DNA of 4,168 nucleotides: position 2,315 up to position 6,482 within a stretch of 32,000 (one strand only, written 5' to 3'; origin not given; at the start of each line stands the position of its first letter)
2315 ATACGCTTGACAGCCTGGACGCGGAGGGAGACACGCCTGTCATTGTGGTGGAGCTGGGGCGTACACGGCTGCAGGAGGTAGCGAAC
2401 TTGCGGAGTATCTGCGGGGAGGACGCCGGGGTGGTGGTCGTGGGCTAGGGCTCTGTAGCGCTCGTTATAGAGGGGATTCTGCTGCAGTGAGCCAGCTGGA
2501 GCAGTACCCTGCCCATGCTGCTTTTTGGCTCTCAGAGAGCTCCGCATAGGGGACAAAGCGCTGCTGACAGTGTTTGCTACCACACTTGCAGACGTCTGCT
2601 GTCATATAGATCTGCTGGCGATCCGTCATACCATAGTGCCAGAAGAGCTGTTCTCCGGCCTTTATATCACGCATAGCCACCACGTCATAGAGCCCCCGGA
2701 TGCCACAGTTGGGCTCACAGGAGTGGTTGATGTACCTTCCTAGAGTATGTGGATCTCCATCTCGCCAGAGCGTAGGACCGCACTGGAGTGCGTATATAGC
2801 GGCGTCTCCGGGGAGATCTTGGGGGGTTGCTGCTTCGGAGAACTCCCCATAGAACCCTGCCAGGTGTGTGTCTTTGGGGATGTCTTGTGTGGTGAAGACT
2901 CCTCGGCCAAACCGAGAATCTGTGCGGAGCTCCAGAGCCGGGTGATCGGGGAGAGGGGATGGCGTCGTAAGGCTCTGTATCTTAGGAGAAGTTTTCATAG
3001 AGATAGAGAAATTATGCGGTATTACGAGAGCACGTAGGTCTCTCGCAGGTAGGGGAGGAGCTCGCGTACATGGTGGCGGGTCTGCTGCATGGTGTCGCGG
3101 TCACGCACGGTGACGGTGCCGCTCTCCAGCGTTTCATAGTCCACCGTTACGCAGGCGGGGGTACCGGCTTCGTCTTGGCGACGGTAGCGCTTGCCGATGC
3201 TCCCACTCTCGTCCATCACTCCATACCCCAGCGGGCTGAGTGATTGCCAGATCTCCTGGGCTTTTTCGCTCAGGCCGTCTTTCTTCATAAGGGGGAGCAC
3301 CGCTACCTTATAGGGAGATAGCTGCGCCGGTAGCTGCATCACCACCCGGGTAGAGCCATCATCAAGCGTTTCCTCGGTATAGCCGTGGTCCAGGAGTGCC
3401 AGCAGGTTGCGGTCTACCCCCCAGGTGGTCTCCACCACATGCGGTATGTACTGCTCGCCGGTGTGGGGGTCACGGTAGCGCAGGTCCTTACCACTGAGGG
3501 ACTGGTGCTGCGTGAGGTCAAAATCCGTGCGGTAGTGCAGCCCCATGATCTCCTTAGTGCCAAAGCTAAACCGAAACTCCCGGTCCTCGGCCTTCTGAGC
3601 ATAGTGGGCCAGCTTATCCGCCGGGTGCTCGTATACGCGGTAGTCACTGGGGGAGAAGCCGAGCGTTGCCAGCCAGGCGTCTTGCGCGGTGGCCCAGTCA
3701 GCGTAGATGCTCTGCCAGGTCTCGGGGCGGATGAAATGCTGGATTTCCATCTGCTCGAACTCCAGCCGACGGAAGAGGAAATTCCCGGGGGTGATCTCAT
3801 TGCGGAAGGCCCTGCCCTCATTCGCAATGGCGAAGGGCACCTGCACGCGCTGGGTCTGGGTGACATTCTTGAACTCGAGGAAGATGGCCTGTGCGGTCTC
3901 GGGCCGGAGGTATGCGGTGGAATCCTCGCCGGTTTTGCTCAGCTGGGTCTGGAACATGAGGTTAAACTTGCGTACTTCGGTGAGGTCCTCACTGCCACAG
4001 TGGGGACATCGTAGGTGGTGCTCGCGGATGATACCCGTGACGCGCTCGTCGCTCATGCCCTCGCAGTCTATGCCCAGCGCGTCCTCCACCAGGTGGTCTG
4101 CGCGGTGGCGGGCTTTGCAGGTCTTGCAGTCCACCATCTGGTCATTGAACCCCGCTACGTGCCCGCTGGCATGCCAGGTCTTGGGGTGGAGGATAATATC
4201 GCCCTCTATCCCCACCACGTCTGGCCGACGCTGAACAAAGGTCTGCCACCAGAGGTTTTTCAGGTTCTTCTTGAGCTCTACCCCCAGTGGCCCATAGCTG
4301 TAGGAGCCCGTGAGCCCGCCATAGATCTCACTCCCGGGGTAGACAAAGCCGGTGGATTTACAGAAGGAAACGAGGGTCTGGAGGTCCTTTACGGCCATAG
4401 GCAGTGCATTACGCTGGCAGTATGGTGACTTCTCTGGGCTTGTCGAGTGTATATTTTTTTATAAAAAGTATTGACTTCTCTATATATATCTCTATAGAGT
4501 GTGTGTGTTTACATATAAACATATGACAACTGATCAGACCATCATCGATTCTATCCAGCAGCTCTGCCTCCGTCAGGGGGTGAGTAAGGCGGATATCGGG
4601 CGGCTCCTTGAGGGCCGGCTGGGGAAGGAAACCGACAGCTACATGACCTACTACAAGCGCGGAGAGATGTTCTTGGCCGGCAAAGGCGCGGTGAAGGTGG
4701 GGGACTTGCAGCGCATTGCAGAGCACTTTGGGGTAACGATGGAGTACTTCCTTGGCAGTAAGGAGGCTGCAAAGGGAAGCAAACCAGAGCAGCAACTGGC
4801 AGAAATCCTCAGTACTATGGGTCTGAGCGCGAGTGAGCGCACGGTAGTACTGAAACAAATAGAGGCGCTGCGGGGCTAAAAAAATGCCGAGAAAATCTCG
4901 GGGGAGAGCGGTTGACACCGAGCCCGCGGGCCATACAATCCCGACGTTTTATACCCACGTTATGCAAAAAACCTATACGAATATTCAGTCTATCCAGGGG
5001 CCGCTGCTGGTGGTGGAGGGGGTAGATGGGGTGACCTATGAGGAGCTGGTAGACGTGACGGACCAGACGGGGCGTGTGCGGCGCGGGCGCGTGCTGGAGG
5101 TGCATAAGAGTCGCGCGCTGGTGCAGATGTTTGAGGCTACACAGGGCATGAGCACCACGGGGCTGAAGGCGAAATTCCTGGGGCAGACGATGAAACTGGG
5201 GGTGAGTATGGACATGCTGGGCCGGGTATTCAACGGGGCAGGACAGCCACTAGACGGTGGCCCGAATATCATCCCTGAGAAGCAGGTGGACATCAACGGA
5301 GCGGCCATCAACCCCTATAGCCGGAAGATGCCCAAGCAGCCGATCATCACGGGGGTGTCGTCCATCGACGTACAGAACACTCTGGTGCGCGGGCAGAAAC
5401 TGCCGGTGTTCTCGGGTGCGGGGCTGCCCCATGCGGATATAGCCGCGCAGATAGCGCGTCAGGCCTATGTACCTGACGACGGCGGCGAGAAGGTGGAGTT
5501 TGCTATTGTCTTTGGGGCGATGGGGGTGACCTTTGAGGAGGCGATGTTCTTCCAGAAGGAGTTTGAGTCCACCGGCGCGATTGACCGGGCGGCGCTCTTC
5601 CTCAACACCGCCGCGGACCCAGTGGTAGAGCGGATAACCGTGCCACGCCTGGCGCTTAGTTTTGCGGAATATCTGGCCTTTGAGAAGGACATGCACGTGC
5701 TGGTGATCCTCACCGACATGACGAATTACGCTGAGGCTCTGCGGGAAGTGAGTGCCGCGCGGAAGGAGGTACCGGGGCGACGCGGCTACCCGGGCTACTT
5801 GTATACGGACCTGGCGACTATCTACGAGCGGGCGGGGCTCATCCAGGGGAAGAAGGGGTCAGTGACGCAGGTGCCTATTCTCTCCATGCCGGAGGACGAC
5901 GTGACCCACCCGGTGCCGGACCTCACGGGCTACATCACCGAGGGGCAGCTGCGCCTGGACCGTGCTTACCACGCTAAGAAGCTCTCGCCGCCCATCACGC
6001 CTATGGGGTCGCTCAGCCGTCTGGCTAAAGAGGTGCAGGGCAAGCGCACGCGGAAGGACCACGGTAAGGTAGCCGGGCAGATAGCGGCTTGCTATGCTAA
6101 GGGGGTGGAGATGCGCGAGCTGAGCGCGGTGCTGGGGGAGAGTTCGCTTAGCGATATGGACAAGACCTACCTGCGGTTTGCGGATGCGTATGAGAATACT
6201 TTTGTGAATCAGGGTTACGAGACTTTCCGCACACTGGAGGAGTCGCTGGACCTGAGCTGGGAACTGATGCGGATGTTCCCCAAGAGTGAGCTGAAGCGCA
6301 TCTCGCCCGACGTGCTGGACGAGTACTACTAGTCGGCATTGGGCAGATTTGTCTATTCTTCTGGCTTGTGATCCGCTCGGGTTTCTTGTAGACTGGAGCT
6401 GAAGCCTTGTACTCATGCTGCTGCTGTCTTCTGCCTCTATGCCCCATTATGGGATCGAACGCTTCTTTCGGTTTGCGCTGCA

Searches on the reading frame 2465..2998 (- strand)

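Call 56: search_protein_families(library=pfam, proteins=[window:2465-2998:-], max_evalue=0.00001)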
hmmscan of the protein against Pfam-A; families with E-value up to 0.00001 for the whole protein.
window:2465-2998:- (177 aa): 1 family
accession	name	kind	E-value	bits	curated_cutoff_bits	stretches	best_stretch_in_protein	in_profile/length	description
PF00856.33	SET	-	5.3e-14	53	22.4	1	31-123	1-105/105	SET domain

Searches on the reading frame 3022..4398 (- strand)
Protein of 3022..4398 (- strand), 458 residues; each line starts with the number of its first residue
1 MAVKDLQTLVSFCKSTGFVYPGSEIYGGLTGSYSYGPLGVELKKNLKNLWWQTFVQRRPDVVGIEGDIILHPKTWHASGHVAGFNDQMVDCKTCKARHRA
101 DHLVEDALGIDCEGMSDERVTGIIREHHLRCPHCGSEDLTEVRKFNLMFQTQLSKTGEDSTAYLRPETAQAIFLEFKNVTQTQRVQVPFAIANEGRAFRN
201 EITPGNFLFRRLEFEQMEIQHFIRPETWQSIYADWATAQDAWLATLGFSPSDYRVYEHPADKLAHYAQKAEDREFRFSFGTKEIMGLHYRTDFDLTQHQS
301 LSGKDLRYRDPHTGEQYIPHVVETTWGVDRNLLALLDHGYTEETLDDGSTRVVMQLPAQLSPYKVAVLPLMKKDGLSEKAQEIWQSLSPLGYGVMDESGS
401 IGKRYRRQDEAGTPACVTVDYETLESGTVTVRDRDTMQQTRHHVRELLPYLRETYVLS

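Call 56: search_protein_families(library=pfam, proteins=[window:3022-4398:-], max_evalue=0.00001)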
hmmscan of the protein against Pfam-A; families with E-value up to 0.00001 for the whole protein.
window:3022-4398:- (458 aa): 2 families
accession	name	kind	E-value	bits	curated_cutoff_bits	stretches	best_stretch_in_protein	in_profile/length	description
PF03129.25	HGTP_anticodon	-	2.3e-20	73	21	1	364-453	1-93/94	Anticodon binding domain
PF00587.30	tRNA-synt_2b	-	1.7e-09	38.5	29.3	1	159-338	8-178/179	tRNA synthetase class II core domain (G, H, P, S and T)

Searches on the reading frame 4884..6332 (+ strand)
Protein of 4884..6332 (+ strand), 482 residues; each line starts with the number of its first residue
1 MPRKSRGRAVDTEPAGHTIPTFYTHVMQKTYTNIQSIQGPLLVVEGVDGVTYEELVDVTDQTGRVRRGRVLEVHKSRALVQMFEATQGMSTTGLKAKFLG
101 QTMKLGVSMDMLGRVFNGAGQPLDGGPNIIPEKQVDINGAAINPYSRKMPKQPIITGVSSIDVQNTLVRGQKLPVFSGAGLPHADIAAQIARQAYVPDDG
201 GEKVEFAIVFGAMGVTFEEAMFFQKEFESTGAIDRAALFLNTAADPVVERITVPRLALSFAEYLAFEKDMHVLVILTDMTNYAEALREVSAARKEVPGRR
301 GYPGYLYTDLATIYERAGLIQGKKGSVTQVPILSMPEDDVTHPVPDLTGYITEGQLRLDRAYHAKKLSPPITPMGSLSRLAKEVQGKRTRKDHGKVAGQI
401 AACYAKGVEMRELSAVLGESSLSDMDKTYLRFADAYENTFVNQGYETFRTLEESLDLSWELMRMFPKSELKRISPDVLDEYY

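Call 56: search_protein_families(library=pfam, proteins=[window:4884-6332:+], max_evalue=0.00001)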
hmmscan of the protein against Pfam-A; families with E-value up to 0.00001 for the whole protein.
window:4884-6332:+ (482 aa): 3 families
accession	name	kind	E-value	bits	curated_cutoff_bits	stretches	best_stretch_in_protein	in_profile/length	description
PF00006.31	ATP-synt_ab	-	1.9e-69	234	29.5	1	157-378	1-213/213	ATP synthase alpha/beta family, nucleotide-binding domain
PF22919.1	ATP-synt_VA_C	-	4.2e-28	97.8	24.7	1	387-482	6-101/101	C-terminal domain of V and A type ATP synthase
PF02874.29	ATP-synt_ab_N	-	4.7e-09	37.1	20.9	1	34-100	1-69/69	ATP synthase alpha/beta family, beta-barrel domain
